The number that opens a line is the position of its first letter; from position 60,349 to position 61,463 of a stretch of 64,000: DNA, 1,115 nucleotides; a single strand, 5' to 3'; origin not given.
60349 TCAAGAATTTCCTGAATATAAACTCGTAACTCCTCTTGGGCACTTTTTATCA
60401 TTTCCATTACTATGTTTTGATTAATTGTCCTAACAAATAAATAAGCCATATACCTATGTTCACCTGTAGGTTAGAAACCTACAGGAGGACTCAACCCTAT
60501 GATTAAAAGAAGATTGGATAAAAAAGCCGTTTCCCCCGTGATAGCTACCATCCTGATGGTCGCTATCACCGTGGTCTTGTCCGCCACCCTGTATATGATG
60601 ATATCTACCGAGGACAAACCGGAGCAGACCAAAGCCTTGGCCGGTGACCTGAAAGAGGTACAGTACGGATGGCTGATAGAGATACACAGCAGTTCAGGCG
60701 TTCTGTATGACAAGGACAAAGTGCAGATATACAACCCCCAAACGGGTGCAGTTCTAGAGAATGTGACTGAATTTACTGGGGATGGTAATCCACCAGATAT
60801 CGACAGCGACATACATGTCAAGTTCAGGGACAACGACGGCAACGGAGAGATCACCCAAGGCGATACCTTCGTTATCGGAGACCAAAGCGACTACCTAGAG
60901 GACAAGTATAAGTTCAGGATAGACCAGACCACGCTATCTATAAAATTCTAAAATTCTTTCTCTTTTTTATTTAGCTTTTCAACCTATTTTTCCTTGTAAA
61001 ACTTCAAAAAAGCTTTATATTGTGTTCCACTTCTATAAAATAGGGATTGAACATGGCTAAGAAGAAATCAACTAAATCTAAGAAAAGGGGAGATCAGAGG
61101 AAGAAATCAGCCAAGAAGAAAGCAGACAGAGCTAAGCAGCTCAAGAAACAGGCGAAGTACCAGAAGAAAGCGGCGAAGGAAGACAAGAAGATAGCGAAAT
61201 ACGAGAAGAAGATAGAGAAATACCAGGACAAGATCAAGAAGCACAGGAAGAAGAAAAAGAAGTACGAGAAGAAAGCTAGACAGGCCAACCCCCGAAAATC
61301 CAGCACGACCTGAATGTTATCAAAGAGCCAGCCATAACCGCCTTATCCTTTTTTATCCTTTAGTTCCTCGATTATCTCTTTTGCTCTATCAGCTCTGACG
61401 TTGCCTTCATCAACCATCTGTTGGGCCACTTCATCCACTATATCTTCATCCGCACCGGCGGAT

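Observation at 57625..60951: KaiC-like ATPase plus inactivated KaiC-like partner directly upstream of three tandem pilin-like genes, without the usual pilus machinery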

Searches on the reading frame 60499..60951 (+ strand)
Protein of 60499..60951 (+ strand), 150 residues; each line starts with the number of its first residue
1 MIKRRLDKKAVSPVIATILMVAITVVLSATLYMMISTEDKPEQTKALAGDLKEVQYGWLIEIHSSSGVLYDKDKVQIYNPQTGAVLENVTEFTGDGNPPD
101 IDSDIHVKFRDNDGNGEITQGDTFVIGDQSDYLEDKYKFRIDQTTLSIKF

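Call 3: search_protein_families(library=pfam, proteins=[window:60499-60951:+], max_evalue=1)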
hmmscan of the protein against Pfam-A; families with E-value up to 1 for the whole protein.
window:60499-60951:+ (150 aa): 2 families
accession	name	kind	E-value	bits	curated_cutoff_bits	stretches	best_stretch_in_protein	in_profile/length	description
PF07790.16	Pilin_N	-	1.2e-07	33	25.2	1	9-77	1-71/78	Archaeal Type IV pilin, N-terminal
PF23928.1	DUF7266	-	0.14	12.3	27.6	1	7-46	2-41/145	Family of unknown function (DUF7266)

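Call 4: search_protein_families(library=ncbifam, proteins=[window:60499-60951:+], max_evalue=1)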
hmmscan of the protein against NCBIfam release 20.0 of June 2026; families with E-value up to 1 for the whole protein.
window:60499-60951:+ (150 aa): 3 families
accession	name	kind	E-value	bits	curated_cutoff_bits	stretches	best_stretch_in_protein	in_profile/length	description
TIGR02537.2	arch_flag_Nterm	domain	6.9e-13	47.8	20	1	7-37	1-31/33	archaellin/type IV pilin N-terminal domain-containing protein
NF046073.1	UpsA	equivalog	0.00016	21.8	130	1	8-33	1-26/136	pilin subunit UpsA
TIGR02866.1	CoxB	equivalog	0.12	11.9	147.7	1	15-77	59-122/202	cytochrome c oxidase subunit II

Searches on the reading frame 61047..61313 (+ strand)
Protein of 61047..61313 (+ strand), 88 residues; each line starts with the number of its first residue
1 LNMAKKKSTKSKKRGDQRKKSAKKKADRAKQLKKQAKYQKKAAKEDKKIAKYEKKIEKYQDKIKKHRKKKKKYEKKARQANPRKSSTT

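Call 3: search_protein_families(library=pfam, proteins=[window:61047-61313:+], max_evalue=1)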
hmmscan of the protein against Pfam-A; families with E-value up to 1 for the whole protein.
window:61047-61313:+ (88 aa): 1 family
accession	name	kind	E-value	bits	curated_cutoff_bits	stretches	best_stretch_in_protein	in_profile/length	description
PF14661.11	HAUS6_N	-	0.88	9.6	26.4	1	16-85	144-213/233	HAUS augmin-like complex subunit 6 N-terminus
